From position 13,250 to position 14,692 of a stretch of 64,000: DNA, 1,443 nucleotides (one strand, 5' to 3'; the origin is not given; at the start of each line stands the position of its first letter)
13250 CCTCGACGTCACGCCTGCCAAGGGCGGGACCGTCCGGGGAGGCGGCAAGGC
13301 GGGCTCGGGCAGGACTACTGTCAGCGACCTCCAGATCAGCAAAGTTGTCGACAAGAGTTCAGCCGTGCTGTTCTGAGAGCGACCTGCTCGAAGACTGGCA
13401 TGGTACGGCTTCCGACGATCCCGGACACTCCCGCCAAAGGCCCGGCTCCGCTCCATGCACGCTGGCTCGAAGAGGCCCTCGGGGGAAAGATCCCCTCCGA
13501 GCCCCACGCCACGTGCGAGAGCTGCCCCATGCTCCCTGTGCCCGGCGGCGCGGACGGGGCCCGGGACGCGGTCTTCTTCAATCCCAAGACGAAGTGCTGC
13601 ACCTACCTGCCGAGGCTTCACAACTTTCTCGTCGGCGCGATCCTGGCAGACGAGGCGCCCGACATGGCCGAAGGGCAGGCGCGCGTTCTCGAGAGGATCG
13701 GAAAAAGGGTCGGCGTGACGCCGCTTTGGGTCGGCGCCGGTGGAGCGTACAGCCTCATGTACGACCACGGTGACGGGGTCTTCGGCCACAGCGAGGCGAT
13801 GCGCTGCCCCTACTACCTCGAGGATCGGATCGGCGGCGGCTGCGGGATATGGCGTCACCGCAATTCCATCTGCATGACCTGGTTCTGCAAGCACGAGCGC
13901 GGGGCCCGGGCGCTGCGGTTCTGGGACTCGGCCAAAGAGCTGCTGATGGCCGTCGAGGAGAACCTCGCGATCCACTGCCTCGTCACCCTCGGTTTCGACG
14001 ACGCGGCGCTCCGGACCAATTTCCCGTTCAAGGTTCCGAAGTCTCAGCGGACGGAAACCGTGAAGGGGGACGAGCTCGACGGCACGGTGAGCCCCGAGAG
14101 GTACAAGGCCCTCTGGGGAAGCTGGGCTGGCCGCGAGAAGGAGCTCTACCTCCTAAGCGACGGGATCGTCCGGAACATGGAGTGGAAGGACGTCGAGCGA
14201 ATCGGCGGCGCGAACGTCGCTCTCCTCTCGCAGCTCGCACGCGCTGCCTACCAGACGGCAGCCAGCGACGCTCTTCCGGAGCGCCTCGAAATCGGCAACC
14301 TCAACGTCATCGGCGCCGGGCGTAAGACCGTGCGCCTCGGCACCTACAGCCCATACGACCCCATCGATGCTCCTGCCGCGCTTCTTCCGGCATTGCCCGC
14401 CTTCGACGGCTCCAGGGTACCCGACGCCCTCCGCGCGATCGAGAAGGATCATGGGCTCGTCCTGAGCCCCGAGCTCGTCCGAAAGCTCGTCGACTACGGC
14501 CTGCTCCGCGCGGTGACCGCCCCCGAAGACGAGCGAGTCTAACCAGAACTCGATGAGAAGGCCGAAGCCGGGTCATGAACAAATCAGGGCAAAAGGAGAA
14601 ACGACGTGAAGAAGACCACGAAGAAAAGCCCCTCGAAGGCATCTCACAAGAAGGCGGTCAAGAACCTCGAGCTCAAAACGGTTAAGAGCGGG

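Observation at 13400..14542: Two paralogous CxxCxxCC (YkgJ/FliB-like) proteins embedded in the precursor array as candidate tailoring enzymes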

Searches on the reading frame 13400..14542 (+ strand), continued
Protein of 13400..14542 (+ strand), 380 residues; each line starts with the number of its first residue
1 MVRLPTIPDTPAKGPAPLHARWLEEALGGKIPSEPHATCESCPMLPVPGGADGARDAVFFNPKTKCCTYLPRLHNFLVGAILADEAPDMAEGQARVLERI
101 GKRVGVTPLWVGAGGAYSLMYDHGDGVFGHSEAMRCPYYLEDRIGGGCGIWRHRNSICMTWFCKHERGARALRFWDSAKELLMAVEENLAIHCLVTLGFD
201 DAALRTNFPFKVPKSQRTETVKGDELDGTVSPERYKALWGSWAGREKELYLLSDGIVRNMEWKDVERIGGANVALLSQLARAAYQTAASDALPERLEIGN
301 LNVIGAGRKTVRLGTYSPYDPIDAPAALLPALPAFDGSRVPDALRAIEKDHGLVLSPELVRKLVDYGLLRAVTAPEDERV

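Call 47: find_homologous_proteins(query=L003:7307-7723:-, max_evalue=0.001)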
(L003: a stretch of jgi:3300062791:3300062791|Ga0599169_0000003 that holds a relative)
Query L003:7307-7723:- (138 aa): 1376 proteins with E <= 0.001 among 1384 candidates; the best 120 are listed.
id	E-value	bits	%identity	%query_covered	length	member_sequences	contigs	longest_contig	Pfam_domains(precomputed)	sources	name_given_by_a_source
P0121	9.5e-90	315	100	100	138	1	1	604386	PF03692.21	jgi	jgi:Fe-S-cluster containining protein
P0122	7.7e-78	277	88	100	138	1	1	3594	PF03692.21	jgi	jgi:Fe-S-cluster containining protein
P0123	1.6e-71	256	83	100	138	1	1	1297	PF03692.21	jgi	-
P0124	7.1e-70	251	81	98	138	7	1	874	PF03692.21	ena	-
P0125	3.1e-69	249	81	96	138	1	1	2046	PF03692.21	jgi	jgi:uncharacterized protein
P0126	8.2e-69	248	79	99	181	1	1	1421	PF03692.21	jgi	jgi:Fe-S-cluster containining protein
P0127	3.3e-68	246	75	99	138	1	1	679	PF03692.21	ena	-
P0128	2.3e-65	236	76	97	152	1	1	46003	PF03692.21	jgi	jgi:Fe-S-cluster containining protein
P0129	1.1e-63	231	74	100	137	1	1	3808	PF03692.21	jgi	jgi:Fe-S-cluster containining protein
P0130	1.7e-60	221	72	99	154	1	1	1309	PF03692.21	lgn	-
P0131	1.9e-58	214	72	100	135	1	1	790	PF03692.21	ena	-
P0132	2.2e-54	201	67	93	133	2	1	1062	PF03692.21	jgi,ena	-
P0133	2.4e-54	201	70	91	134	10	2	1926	PF03692.21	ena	-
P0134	4.7e-54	200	67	89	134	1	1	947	PF03692.21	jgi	-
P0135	8.5e-54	199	68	89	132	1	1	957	PF03692.21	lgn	-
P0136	8.9e-54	199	68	89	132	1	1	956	PF03692.21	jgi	jgi:Fe-S-cluster containining protein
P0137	4.4e-53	197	68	88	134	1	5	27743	PF03692.21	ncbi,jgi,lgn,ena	-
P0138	4.6e-53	197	68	90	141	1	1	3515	PF03692.21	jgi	jgi:Fe-S-cluster containining protein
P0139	5.0e-53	197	65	92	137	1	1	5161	PF03692.21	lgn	-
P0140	7.1e-53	196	65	92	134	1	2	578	PF03692.21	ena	-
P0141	8.2e-53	196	63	97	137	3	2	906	PF03692.21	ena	-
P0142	1.0e-52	196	66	90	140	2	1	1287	PF03692.21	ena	-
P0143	1.1e-52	195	65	99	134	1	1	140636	PF03692.21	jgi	jgi:Fe-S-cluster containining protein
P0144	1.5e-52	195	69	88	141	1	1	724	PF03692.21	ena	-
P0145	1.8e-52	195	65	92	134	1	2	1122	PF03692.21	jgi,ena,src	-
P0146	2.1e-52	195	66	92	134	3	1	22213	PF03692.21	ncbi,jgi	jgi:Fe-S-cluster containining protein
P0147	2.1e-52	194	66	91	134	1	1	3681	PF03692.21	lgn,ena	-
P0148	2.1e-52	194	64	93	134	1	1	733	PF03692.21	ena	-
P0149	2.2e-52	194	68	90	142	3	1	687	PF03692.21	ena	-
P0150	2.3e-52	194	65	93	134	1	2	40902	PF03692.21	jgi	jgi:Fe-S-cluster containining protein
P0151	2.4e-52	194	67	90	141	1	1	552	PF03692.21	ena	-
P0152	2.4e-52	194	67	90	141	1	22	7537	PF03692.21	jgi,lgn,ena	jgi:hypothetical protein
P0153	2.4e-52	194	64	93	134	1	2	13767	PF03692.21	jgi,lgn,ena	-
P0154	2.7e-52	194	65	92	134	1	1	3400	PF03692.21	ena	-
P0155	2.8e-52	194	65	89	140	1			PF03692.21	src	-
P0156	3.1e-52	194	67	88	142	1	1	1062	PF03692.21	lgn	-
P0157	3.2e-52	194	64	93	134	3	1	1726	PF03692.21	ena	-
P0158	3.3e-52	194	66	90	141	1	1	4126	PF03692.21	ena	-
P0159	4.0e-52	194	67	90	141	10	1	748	PF03692.21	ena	-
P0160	4.5e-52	193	66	91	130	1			PF03692.21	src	-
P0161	4.7e-52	193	67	90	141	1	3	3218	PF03692.21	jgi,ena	-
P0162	4.7e-52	193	67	90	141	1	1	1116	PF03692.21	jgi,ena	-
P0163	5.2e-52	193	67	90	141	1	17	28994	PF03692.21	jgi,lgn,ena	jgi:Fe-S-cluster containining protein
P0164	5.2e-52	193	67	90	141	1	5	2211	PF03692.21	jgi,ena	-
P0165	6.0e-52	193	66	90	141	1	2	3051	PF03692.21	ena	-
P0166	6.0e-52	193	66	90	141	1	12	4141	PF03692.21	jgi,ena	jgi:Fe-S-cluster containining protein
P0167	6.5e-52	193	65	93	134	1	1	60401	PF03692.21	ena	-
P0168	7.2e-52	193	68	88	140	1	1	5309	PF03692.21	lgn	-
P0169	7.3e-52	193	62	92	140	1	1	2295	PF03692.21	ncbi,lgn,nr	ncbi:MAG TPA: YkgJ family cysteine cluster protein [Pyrinomonadaceae bacterium]|nr:YkgJ family cyste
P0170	7.6e-52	193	65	90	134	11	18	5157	PF03692.21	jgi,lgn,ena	-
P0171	7.6e-52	193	65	93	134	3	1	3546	PF03692.21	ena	-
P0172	7.7e-52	193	65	92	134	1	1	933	PF03692.21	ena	-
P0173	7.7e-52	193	62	92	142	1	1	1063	PF03692.21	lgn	-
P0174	8.6e-52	192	65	92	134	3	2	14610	PF03692.21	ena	-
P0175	8.8e-52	192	66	89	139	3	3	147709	PF03692.21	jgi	jgi:Fe-S-cluster containining protein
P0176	8.8e-52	192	67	88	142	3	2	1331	PF03692.21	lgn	-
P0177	9.1e-52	192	67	89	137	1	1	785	PF24375.2,PF03692.21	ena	-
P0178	9.8e-52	192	66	90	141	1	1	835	PF03692.21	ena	-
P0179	1.0e-51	192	64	97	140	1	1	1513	PF03692.21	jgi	-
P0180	1.0e-51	192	68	88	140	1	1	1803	PF03692.21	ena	-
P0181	1.0e-51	192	63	92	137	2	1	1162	PF03692.21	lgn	-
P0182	1.1e-51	192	68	88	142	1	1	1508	PF03692.21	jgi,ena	jgi:Fe-S-cluster containining protein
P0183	1.1e-51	192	64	92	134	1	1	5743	PF03692.21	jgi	jgi:Fe-S-cluster containining protein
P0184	1.2e-51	192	64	93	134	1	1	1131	PF03692.21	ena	-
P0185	1.3e-51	192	68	88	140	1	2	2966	PF03692.21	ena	-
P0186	1.3e-51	192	62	92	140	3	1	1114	PF03692.21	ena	-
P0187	1.3e-51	192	65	96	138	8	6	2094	PF03692.21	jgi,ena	-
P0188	1.4e-51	192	68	88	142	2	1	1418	PF03692.21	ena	-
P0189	1.6e-51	192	67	88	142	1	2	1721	PF03692.21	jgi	jgi:Fe-S-cluster containining protein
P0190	1.6e-51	192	64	93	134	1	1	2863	PF03692.21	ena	-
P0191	1.6e-51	192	63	91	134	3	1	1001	PF03692.21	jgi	-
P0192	1.7e-51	192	66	88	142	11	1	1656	PF03692.21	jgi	jgi:Fe-S-cluster containining protein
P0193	1.7e-51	192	64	92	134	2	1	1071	PF03692.21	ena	-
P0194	1.8e-51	191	66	88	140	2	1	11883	PF03692.21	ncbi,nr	ncbi:MAG TPA: YkgJ family cysteine cluster protein [Pyrinomonadaceae bacterium]|nr:YkgJ family cyste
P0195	1.9e-51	191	64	93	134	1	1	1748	PF03692.21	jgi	jgi:Fe-S-cluster containining protein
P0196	1.9e-51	191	64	92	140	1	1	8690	PF03692.21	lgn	-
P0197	2.3e-51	191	64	92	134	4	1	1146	PF03692.21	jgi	jgi:Fe-S-cluster containining protein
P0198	2.3e-51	191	64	92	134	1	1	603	PF03692.21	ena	-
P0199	2.4e-51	191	64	96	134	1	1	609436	PF03692.21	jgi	jgi:uncharacterized protein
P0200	2.5e-51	191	61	92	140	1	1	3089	PF03692.21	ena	-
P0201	2.6e-51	191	65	92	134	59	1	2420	PF03692.21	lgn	-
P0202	2.7e-51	191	64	92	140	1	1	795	PF03692.21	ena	-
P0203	2.9e-51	191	65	89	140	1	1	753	PF03692.21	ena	-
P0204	3.0e-51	191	63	93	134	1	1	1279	PF03692.21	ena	-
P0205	3.0e-51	191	65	92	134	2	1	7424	PF03692.21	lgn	-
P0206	3.1e-51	191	62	92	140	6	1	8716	PF03692.21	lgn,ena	-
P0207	3.1e-51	191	65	90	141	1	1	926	PF03692.21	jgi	-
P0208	3.2e-51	191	67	88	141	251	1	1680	PF03692.21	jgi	jgi:uncharacterized protein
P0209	3.3e-51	191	64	93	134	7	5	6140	PF03692.21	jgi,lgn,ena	jgi:uncharacterized protein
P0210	3.6e-51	190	64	93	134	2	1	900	PF03692.21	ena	-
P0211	3.6e-51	190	64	92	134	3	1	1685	PF03692.21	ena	-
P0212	3.8e-51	190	65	88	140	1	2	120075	PF03692.21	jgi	jgi:uncharacterized protein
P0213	4.0e-51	190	64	92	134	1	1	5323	PF03692.21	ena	-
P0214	4.1e-51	190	60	96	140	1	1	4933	PF03692.21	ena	-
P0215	4.2e-51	190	63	92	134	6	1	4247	PF03692.21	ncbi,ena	-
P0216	4.9e-51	190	64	93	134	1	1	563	PF03692.21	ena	-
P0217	5.1e-51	190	61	93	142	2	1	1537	PF03692.21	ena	-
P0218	5.1e-51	190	68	90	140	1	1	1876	PF03692.21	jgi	jgi:Fe-S-cluster containining protein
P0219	5.6e-51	190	63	93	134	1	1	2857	PF03692.21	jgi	jgi:uncharacterized protein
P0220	6.0e-51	190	64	92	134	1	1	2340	PF03692.21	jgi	-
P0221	6.0e-51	190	66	90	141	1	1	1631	PF03692.21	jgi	-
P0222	6.2e-51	190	61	93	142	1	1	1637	PF03692.21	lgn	-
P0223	6.4e-51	190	60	98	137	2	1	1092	PF03692.21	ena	-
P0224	6.5e-51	190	64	91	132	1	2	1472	PF03692.21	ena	-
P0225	6.5e-51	190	61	93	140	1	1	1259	PF03692.21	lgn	-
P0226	6.9e-51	190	64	93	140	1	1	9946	PF03692.21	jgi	jgi:Fe-S-cluster containining protein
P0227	7.6e-51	189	65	92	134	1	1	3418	PF03692.21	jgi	jgi:Fe-S-cluster containining protein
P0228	7.7e-51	189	61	96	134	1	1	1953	PF03692.21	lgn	-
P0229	8.0e-51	189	64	92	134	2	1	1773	PF03692.21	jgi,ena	-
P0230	8.7e-51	189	65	93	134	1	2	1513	PF03692.21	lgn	-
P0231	8.8e-51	189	61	92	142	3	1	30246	PF03692.21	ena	-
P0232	9.4e-51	189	63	93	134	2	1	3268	PF03692.21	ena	-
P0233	9.6e-51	189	66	90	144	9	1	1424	PF03692.21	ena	-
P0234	1.0e-50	189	63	94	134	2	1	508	PF03692.21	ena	-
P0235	1.1e-50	189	66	88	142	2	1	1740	PF03692.21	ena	-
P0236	1.1e-50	189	64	92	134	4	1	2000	PF03692.21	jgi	jgi:uncharacterized protein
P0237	1.1e-50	189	64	91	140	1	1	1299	PF03692.21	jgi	jgi:Fe-S-cluster containining protein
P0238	1.1e-50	189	65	90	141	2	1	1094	PF03692.21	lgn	-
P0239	1.2e-50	189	60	97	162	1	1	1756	PF03692.21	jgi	jgi:Fe-S-cluster containining protein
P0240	1.2e-50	189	60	96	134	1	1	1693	PF03692.21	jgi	jgi:Fe-S-cluster containining protein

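Call 81: search_protein_representatives(alignment_id=A1)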
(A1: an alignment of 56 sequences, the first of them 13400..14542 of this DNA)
Query: 56 sequences, 370 profile positions. Proteins with E-value up to 0.001 (for the whole library): 1995; up to 1e-10: 1706; up to 1e-30: 1204. The best 150 are listed.
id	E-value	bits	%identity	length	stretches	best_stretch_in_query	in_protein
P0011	4.1e-142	489.8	-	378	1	6-367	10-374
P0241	4.8e-142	489.6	-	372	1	6-367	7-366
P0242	8.2e-141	485.6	-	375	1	5-368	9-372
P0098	2.4e-140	484.0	-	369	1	6-365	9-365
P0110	7.9e-140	482.3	-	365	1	3-365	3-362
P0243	1.0e-136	472.1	-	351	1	7-364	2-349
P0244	4.2e-136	470.0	-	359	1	6-362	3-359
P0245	5.5e-136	469.7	-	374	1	7-363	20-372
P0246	1.2e-134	465.3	-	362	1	8-364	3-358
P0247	1.0e-133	462.2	-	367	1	4-363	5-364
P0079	1.9e-132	458.0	-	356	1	18-368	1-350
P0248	8.4e-132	455.9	-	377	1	5-368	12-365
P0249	1.3e-131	455.3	-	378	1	6-364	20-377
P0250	1.5e-130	451.8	-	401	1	5-366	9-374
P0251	7.1e-130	449.6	-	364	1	5-367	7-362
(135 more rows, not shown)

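Call 82: search_protein_families(library=padloc, proteins=[window:13400-14542:+], max_evalue=1)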
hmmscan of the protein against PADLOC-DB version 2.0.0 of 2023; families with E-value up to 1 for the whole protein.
window:13400-14542:+ (380 aa): 0 families

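Call 93: find_encoding_contigs(protein=window:13400-14542:+, flank=2000, max_places=2)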
Protein window:13400-14542:+ (380 aa): no gene with exactly this product is on record in the collection.

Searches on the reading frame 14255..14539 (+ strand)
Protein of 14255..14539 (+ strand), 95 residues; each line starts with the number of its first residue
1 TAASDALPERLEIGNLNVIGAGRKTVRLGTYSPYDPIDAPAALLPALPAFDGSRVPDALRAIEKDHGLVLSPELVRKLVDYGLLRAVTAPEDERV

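Call 53: search_solved_structures(query=A3, max_evalue=10, show_alignments=0)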
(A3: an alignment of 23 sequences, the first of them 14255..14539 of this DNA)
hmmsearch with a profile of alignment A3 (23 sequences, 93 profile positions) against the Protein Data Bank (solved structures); distinct sequences matched with E-value up to 10: 1.
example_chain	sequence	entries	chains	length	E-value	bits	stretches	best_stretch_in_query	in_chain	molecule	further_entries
1h7l_A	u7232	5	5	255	0.75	13.1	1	27-77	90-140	SPORE COAT POLYSACCHARIDE BIOSYNTHESIS PROTEIN SPSA | PROTEIN (SPORE COAT POLYSACCHARIDE BIOSYNTHESIS PROTEIN SPSA)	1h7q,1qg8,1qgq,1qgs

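Call 54: search_protein_families(library=pfam, alignment_id=A3, max_evalue=10)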
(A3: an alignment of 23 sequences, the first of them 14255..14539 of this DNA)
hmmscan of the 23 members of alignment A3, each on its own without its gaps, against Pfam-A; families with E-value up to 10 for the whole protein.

A. member 1, window:14255-14539:+ (95 aa): 0 families

B. families by the number of members that match (of 23 scanned): 6 families
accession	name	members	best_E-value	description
PF08239.17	SH3_3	1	0.028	Bacterial SH3 domain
PF19961.5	EAD8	1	0.14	Effector-associated domain 8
PF22798.2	DUF5817_CT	1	0.14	DUF5817, C-terminal domain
PF24064.2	HTH_NPRL3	1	0.15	GATOR1 complex protein NPRL3, C-terminal HTH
PF15318.11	Bclt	1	0.16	Putative Bcl-2 like protein of testis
PF14791.11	DNA_pol_B_thumb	1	0.19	DNA polymerase beta thumb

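Call 61: predict_structure(alignment_id=A3)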
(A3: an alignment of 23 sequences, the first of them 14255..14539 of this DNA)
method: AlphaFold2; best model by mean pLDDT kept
length: 95 residues; sequences in the alignment: 23
mean_pLDDT: 78.2   pTM: 0.62
mean pLDDT of the five models: 78.2, 77.5, 76.8, 74.7, 74.1
residues with pLDDT >= 90: 0; 70-90: 78; 50-70: 7; < 50: 10
segments of 3 or more residues with pLDDT < 50: 1-4, 90-95
pLDDT, mean of each block of 10 residues (from residue 1): 60 85 84 77 85 87 86 83 75 41
secondary structure, 60 per line:
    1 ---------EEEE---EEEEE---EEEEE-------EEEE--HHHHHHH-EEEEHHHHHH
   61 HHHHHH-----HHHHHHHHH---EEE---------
elements in order: E10-13 E17-21 E25-29 E37-40 H43-49 E51-54 H55-66 H72-80 E84-86

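Call 64: fold_search(model_id=the predicted structure, library=pdb)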
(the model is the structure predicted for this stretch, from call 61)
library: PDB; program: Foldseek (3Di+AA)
matches with E <= 10: 518; with E <= 0.001: 0
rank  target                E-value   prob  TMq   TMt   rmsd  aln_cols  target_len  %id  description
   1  4v1u_A                7.5e-02  0.77  0.44  0.08   4.7        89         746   20  Heterocyclase in complex with substrate and Cofactor (released 2015-01-14)
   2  8vpo                  8.0e-02  0.99  0.65  0.16   3.3        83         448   12  X-Ray Crystal Structure of TigE from Paramaledivibacter caminithermalis (released 2024-02-07)
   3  5v1v_A                9.2e-02  0.96  0.54  0.57   3.7        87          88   14  TbiB1 in Complex with the TbiA(alpha) Leader Peptide (released 2018-09-05)
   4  4v1v_B                9.2e-02  0.77  0.44  0.09   4.7        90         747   20  Heterocyclase in complex with substrate and Cofactor (released 2015-01-14)
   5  4bs9                  1.7e-01  0.69  0.46  0.10   4.7        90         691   26  Structure of the heterocyclase TruD (released 2013-11-06)
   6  4v1t_A                1.8e-01  0.57  0.43  0.08   4.8        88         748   24  Heterocyclase in complex with substrate and Cofactor (released 2015-01-14)
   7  4v1t_B                1.8e-01  0.44  0.40  0.08   5.0        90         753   23  Heterocyclase in complex with substrate and Cofactor (released 2015-01-14)
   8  4v1u_B                2.5e-01  0.38  0.40  0.08   5.1        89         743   24  Heterocyclase in complex with substrate and Cofactor (released 2015-01-14)
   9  7kui_C                3.0e-01  0.77  0.26  0.47   3.7        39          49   18  Cryo-EM structure of Rous sarcoma virus cleaved synaptic complex (CSC) with HIV-1 integrase strand transfer inhibitor  (released 2021-03-17)
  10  4v1v_A                3.4e-01  0.54  0.48  0.09   4.3        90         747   19  Heterocyclase in complex with substrate and Cofactor (released 2015-01-14)
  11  5ejk_D                3.9e-01  0.69  0.27  0.11   6.9        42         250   17  Crystal structure of the Rous sarcoma virus intasome (released 2016-02-17)
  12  5ejk_G                3.9e-01  0.60  0.27  0.11   7.3        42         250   17  Crystal structure of the Rous sarcoma virus intasome (released 2016-02-17)
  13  5lq4_A                4.8e-01  0.66  0.51  0.13   3.9        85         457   18  The Structure of ThcOx, the First Oxidase Protein from the Cyanobactin Pathways (released 2016-11-09)
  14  4in3_C                4.8e-01  0.18  0.32  0.40  15.9        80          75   19  Crystal Structure of the Chs5-Bch1 Exomer Cargo Adaptor Complex (released 2013-03-06)
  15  5ejk_B                5.9e-01  0.51  0.27  0.11   9.6        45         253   16  Crystal structure of the Rous sarcoma virus intasome (released 2016-02-17)
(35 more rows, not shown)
